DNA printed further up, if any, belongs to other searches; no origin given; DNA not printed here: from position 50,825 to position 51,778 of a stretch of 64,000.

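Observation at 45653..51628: Compact six-gene operon of uncharacterised exported and membrane proteins behind a 7TMR-DISM two-component system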

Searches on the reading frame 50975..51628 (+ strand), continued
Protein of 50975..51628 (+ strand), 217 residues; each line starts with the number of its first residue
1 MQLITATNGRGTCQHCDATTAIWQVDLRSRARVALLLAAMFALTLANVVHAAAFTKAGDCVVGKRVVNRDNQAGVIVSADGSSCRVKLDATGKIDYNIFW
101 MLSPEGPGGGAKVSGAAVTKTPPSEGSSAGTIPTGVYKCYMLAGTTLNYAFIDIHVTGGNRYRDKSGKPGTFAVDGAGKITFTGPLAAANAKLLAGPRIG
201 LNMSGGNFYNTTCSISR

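Call 25: search_solved_structures(query=A1, max_evalue=10, show_alignments=2)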
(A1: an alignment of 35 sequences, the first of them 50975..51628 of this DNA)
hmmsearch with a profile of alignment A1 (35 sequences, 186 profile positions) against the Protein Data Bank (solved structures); distinct sequences matched with E-value up to 10: 19.
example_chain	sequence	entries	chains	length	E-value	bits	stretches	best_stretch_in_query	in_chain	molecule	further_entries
3omz_A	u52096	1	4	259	0.0019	21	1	49-113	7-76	human Vdelta1 gamma delta T cell receptor delta1A/B-3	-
4mng_E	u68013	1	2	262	0.0055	19.5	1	48-113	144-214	TRA@ protein,TRA@ protein, Ti antigen CD3-associated protein gamma chain V-J-C region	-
22kk_H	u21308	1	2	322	0.056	16.3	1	45-113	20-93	TCR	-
7ryl_C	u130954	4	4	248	0.072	15.9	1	49-114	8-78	T cell receptor gamma variable 4,T cell receptor beta constant 1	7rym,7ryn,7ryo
4mnh_A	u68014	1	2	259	0.083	15.7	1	49-113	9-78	T-cell receptor gamma chain V region PT-gamma-1/2, Human nkt tcr beta chain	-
6d7g_E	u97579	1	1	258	0.31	13.8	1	49-118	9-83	T-CELL RECEPTOR GAMMA VARIABLE 8,T-CELL RECEPTOR GAMMA-2 CHAIN C REGION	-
7lli_K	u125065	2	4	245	0.32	13.8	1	49-118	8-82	T cell receptor gamma variable 8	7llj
5ohq_A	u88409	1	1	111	0.4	13.5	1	49-87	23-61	Transcription elongation factor SPT5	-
8wxe_n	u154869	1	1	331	0.54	13.1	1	53-108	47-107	Signal peptide,flag tag,T cell receptor gamma variable 5,T cell receptor gamma constant 1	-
6er0_A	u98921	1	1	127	0.55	13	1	49-87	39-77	Transcription elongation factor SPT5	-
9o4x_G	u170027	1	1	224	0.64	12.8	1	54-106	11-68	T cell receptor gamma chain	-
9o60_A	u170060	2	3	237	0.72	12.6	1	54-106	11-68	1C5H TCR gamma chain | TCR gamma chain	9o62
4lfh_G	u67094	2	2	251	0.75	12.6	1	54-106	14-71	9C2 TCR gamma chain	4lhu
7fbi_M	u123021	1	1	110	0.77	12.5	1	54-137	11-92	3A5 light chain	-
8jbv_n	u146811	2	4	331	0.82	12.5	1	53-106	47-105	T cell receptor gamma variable 5,T cell receptor gamma constant 1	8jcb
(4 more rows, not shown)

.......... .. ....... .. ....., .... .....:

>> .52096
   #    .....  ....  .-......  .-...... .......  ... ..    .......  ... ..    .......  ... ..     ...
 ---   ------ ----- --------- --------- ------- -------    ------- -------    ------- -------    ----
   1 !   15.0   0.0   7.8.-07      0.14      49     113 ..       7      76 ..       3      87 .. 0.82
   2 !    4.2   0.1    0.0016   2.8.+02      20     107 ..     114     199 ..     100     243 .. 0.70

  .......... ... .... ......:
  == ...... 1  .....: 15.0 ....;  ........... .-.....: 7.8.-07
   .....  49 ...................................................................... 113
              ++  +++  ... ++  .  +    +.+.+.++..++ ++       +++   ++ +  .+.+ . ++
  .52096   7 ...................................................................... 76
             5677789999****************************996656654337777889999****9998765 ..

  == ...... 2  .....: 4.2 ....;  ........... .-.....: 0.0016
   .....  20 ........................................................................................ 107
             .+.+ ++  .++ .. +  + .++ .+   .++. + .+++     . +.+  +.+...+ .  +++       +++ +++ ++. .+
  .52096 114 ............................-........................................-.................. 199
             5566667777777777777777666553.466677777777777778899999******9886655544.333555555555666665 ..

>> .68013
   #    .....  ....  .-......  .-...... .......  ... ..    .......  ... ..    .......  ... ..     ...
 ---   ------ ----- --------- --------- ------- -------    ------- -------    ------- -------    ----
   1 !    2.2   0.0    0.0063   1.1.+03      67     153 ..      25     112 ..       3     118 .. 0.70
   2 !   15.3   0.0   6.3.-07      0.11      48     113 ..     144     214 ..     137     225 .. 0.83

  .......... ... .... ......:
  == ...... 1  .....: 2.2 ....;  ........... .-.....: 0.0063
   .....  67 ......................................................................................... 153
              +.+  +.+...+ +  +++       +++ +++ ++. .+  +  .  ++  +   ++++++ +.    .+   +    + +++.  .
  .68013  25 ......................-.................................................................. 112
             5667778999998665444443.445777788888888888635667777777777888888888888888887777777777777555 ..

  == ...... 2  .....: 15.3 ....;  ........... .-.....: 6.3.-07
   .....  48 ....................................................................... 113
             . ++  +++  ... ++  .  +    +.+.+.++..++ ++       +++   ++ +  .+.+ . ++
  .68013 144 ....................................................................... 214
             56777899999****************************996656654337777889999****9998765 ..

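Call 27: predict_structure(alignment_id=A1)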
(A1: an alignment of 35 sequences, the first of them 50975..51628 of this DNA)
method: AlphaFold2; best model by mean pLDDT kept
length: 217 residues; sequences in the alignment: 35
mean_pLDDT: 78.7   pTM: 0.40
mean pLDDT of the five models: 78.7, 76.3, 74.8, 73.0, 71.5
residues with pLDDT >= 90: 105; 70-90: 51; 50-70: 19; < 50: 42
segments of 3 or more residues with pLDDT < 50: 1-3, 7-21, 108-128
pLDDT, mean of each block of 10 residues (from residue 1): 45 45 54 82 69 87 94 95 95 94 73 41 44 91 85 91 95 92 93 92 87 89
secondary structure, 60 per line:
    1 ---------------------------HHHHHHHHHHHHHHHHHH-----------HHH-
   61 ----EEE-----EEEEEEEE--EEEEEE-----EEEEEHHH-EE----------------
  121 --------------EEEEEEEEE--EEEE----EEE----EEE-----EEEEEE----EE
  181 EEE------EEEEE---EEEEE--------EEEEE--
elements in order: H28-45 E65-67 E73-80 E83-88 E94-98 E135-143 E146-149 E154-156 E161-163 E169-174 E179-183 E190-194 E198-202 E211-215

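Call 30: fold_search(model_id=the predicted structure, library=pdb)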
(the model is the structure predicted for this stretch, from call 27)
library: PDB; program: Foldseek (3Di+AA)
matches with E <= 10: 1219; with E <= 0.001: 0
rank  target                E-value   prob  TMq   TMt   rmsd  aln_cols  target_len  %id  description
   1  5ohq                  4.9e-03  1.00  0.20  0.39  13.0       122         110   17  Crystal structure of the KOW6-KOW7 domain of human DSIF (released 2017-09-13)
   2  8i0p_K                6.5e-03  0.94  0.20  0.14  32.8       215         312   12  The cryo-EM structure of human pre-Bact complex (released 2024-07-31)
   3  2ckk                  1.5e-02  0.92  0.18  0.33  13.2       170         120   12  High resolution crystal structure of the human kin17 C-terminal domain containing a kow motif (released 2006-10-04)
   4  8xrm_Z                1.7e-02  0.75  0.19  0.09  14.9       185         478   14  RNA polymerase II elongation complex with DSIF, SPT6, and ELOF1 transcribing genomic DNA extracted from human nuclei (released 2025-05-07)
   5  7abi_7                2.3e-02  0.91  0.20  0.18  36.6       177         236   14  Human pre-Bact-2 spliceosome (released 2021-02-10)
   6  9rtn_Z                3.3e-02  0.69  0.21  0.20  16.3       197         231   13  State 2 MAP 2 SPT6 with SETD2 (released 2025-09-24)
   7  6er0_MODEL_1_A        3.7e-02  0.96  0.20  0.37  13.3       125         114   18  6th KOW domain of human hSpt5 (released 2018-10-31)
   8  9a7v_A                3.9e-02  1.00  0.23  0.48   5.2        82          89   15  Integrative model of YRBF-GLPD by crosslinking MS and deep learning (released 2024-09-18)
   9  9mlc_Z                4.1e-02  0.66  0.22  0.09  15.0       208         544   11  Pol II-DSIF-SPT6-PAF1c-TFIIS-IWS1-ELOF1-LEDGF-nucleosome activated elongation complex Composite map T (released 2026-01-21)
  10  7unc_Z                4.6e-02  1.00  0.19  0.14  12.9        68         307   25  Pol II-DSIF-SPT6-PAF1c-TFIIS complex with rewrapped nucleosome (released 2022-10-19)
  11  8tdj_A                4.6e-02  0.99  0.19  0.10  10.3        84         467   17  Cryo-EM structure of the wild-type AtMSL10 in GDN (released 2023-10-18)
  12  7yt9_A                4.6e-02  0.91  0.22  0.17  14.0       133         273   14  crystal structure of AGD1-4 of Arabidopsis AGDP3 (released 2022-10-12)
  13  8rap_Z                4.8e-02  0.66  0.20  0.11  15.1       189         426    9  Structure of Sen1-ADP.BeF3 bound RNA Polymerase II pre-termination complex (released 2024-10-30)
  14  8p4e_Z                5.1e-02  1.00  0.20  0.78   1.4        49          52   24  Structural insights into human co-transcriptional capping - structure 5 (released 2023-07-19)
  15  2e70_MODEL_1_A        5.7e-02  1.00  0.20  0.59   1.2        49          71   24  Solution structure of the fifth KOW motif of human transcription elongation factor SPT5 (released 2007-07-10)
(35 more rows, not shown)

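Call 33: search_protein_families(library=pfam, proteins=[L020:3128-4999:-, L023:2426-4288:-, L025:5114-7009:+, L023:5262-5945:+, L020:5004-5855:-, L023:8561-8782:+, L020:6697-7359:+, L020:7375-8007:+, L023:6693-7106:+], max_evalue=1)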
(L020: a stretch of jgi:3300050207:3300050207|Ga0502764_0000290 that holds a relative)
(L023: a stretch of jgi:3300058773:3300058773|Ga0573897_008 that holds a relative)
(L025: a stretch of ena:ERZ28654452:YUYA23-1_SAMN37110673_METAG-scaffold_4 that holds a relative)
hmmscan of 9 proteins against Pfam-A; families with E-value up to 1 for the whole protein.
L020:3128-4999:- (623 aa): 5 families
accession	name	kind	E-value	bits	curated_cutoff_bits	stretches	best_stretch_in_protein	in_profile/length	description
PF02518.31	HATPase_c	-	4.5e-10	40.4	26.4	1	532-619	4-107/111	Histidine kinase-, DNA gyrase B-, and HSP90-like ATPase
PF07695.17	7TMR-DISM_7TM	-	0.00014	22.3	29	1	196-384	12-197/205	7TM diverse intracellular signalling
PF07730.19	HisKA_3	-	0.0019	19.2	24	1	435-497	1-63/68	Histidine kinase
PF13581.12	HATPase_c_2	-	0.0033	17.9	27.4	1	526-586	24-102/127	Histidine kinase-like ATPase domain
PF01895.24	PhoU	-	0.2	12.5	23.5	0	441-484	2-45/89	PhoU domain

L023:2426-4288:- (620 aa): 4 families
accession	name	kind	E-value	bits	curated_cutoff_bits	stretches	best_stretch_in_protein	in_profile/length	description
PF02518.31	HATPase_c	-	2.7e-10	41.1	26.4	1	528-617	3-109/111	Histidine kinase-, DNA gyrase B-, and HSP90-like ATPase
PF07695.17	7TMR-DISM_7TM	-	2.3e-06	28.1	29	1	194-375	13-189/205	7TM diverse intracellular signalling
PF07730.19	HisKA_3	-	0.00052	20.9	24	1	432-479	1-59/68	Histidine kinase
PF13581.12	HATPase_c_2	-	0.00061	20.2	27.4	1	523-612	24-124/127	Histidine kinase-like ATPase domain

L025:5114-7009:+ (631 aa): 4 families
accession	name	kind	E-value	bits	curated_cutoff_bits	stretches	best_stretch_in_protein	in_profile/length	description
PF02518.31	HATPase_c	-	9.8e-06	26.4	26.4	1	526-577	4-54/111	Histidine kinase-, DNA gyrase B-, and HSP90-like ATPase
PF13581.12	HATPase_c_2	-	0.0044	17.5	27.4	1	522-579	26-86/127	Histidine kinase-like ATPase domain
PF07730.19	HisKA_3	-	0.033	15.2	24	1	429-456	1-28/68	Histidine kinase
PF11028.14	TMEM260-like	-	0.037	14.2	24.2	1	259-351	64-158/179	Protein O-mannosyl-transferase TMEM260-like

L023:5262-5945:+ (227 aa): 0 families

L020:5004-5855:- (283 aa): 7 families
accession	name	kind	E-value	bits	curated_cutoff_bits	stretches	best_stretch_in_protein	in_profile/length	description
PF12146.15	Hydrolase_4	-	6.4e-11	42.4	27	2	109-195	30-118/239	Serine aminopeptidase, S33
PF00561.26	Abhydrolase_1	-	8.7e-11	42.4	25.8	1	108-189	25-105/245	alpha/beta hydrolase fold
PF06821.19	Ser_hydrolase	-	3.9e-06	27.3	22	1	131-266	33-157/172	Serine hydrolase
PF12697.13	Abhydrolase_6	-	2.7e-05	25.4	26.3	1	97-239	11-126/217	Alpha/beta hydrolase family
PF05728.18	UPF0227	-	0.039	14.3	21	1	155-193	59-100/187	Uncharacterised protein family (UPF0227)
PF20408.4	Abhydrolase_11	-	0.042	14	27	1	153-191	74-113/193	Alpha/beta hydrolase domain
PF08386.16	Abhydrolase_4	-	0.28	11.8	21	1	217-266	30-77/103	TAP-like protein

L023:8561-8782:+ (73 aa): 1 family
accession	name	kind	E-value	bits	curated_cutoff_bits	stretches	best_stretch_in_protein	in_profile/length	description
PF12304.13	BCLP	-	0.39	10.7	29.4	1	12-70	4-64/184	Beta-casein like protein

L020:6697-7359:+ (220 aa): 4 families
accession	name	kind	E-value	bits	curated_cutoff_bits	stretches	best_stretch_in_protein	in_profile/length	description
PF00652.28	Ricin_B_lectin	-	8.2e-14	52.3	29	2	29-119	9-106/126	Ricin-type beta-trefoil lectin domain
PF03498.20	CDtoxinA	-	0.00055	20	22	1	56-98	47-89/149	Cytolethal distending toxin A/C domain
PF24562.1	CysR_MRC2_N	-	0.046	13.9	27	1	62-115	3-55/133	MRC2-like, N-terminal cysteine-rich domain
PF12131.13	DUF3586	-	0.1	13.4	25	0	30-50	41-61/75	Protein of unknown function (DUF3586)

L020:7375-8007:+ (210 aa): 0 families

L023:6693-7106:+ (137 aa): 0 families

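Call 34: find_related_loci(query=A1, collection=metagenome_contigs, flank=9000)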
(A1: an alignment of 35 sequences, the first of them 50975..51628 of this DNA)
Query A1 (217 aa) in metagenome_contigs; peptide patterns used: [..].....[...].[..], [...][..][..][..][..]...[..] (x = any residue, [..] = any of these).
102 stretches matched a pattern; 14 encode a relative of the query (tblastn E <= 1e-3); 14 distinct loci.
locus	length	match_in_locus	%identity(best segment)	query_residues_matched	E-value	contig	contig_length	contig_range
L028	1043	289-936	76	1-217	8e-114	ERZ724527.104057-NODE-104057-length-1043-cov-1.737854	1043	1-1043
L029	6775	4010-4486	70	59-217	2e-72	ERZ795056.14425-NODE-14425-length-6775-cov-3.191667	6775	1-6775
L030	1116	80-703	50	14-217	9e-68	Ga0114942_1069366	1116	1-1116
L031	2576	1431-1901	59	43-214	3e-62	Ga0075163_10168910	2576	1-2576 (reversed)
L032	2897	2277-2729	61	54-217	1e-61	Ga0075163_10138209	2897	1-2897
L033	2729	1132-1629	45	34-217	9e-50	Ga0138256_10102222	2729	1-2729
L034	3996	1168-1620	47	51-217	5e-40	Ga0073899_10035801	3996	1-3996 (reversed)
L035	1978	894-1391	44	34-217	3e-37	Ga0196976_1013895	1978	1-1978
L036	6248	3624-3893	64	124-214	8e-35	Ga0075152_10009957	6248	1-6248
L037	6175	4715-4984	64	124-214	1e-34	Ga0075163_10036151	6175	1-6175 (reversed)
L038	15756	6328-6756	41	54-217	5e-33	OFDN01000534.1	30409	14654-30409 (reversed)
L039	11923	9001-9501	37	26-217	9e-30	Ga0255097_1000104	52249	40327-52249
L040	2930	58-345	57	124-217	5e-30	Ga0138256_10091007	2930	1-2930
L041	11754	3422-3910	30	32-215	6e-20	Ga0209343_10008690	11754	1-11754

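Call 38: search_protein_families(library=padloc, proteins=[window:50975-51628:+], max_evalue=0.1)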
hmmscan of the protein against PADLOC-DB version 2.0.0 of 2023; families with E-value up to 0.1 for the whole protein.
window:50975-51628:+ (217 aa): 0 families

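Call 39: search_protein_families(library=phrogs, proteins=[window:50975-51628:+], max_evalue=0.1)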
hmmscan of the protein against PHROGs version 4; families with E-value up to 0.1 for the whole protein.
window:50975-51628:+ (217 aa): 0 families

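Call 50: search_protein_representatives(alignment_id=A1)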
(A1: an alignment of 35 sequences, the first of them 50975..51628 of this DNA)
Query: 35 sequences, 186 profile positions. Proteins with E-value up to 0.001 (for the whole library): 273; up to 1e-10: 133; up to 1e-30: 36. The best 150 are listed.
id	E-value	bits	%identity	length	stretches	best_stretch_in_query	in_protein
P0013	1.2e-81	289.1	-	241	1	4-185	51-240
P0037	6.5e-73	260.6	-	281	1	11-184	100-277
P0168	3.3e-72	258.3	-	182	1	18-186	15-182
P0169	5.5e-62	225.0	-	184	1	14-185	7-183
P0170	3.2e-60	219.2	-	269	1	21-185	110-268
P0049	1.3e-59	217.2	-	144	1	53-185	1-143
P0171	2.0e-52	193.8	-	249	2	26-185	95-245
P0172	6.5e-50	185.6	-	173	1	13-184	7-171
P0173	9.4e-49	181.8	-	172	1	15-186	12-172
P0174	1.9e-47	177.6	-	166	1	14-186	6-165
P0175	4.4e-44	166.6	-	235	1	9-185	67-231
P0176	5.7e-44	166.2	-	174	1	13-186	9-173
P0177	2.0e-43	164.5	-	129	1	14-150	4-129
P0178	6.9e-43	162.7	-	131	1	46-185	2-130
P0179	1.1e-42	162.1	-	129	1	14-144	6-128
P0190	2.9e-37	144.4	-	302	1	30-186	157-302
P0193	1.7e-35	138.6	-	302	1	13-185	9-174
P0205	2.1e-29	118.8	-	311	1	29-185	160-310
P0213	2.9e-26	108.5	-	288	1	34-183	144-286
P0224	1.1e-22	96.9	-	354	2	37-154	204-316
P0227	5.1e-22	94.7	-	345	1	29-184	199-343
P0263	4.0e-16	75.5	-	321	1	14-164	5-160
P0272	9.7e-15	71.0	-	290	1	24-185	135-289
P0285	2.4e-12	63.2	-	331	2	26-154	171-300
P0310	1.1e-09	54.5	-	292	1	91-161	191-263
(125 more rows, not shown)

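Call 51: search_protein_families(library=pfam, proteins=[P0190, P0193, P0205, P0224, P0227, P0263, P0285, P0213, P0272, P0310], max_evalue=0.01)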
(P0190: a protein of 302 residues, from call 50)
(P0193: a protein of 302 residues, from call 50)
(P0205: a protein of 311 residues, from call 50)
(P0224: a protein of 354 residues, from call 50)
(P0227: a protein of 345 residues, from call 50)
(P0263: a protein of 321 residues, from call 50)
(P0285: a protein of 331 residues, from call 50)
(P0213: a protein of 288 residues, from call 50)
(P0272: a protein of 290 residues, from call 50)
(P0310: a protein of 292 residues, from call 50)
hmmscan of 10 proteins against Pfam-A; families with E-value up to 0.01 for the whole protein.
P0190 (302 aa): 0 families

P0193 (302 aa): 1 family
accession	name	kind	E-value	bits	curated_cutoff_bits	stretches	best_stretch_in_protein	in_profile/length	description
PF02699.20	YajC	-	0.00079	19.7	28.2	1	6-63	6-64/78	Preprotein translocase subunit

P0205 (311 aa): 0 families

P0224 (354 aa): 0 families

P0227 (345 aa): 0 families

P0263 (321 aa): 1 family
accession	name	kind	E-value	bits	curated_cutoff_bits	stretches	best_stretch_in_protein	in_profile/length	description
PF03544.19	TonB_C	-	7.8e-17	61.9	24.6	1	243-318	2-79/79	Gram-negative bacterial TonB protein C-terminal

P0285 (331 aa): 0 families

P0213 (288 aa): 0 families

P0272 (290 aa): 0 families

P0310 (292 aa): 0 families

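Call 88: search_dna_similar(query=window:50975-51625:+, collection=plasmids, mode=protein, max_evalue=0.001, max_rows=10)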
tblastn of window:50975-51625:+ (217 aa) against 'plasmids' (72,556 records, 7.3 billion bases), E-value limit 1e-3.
No match.
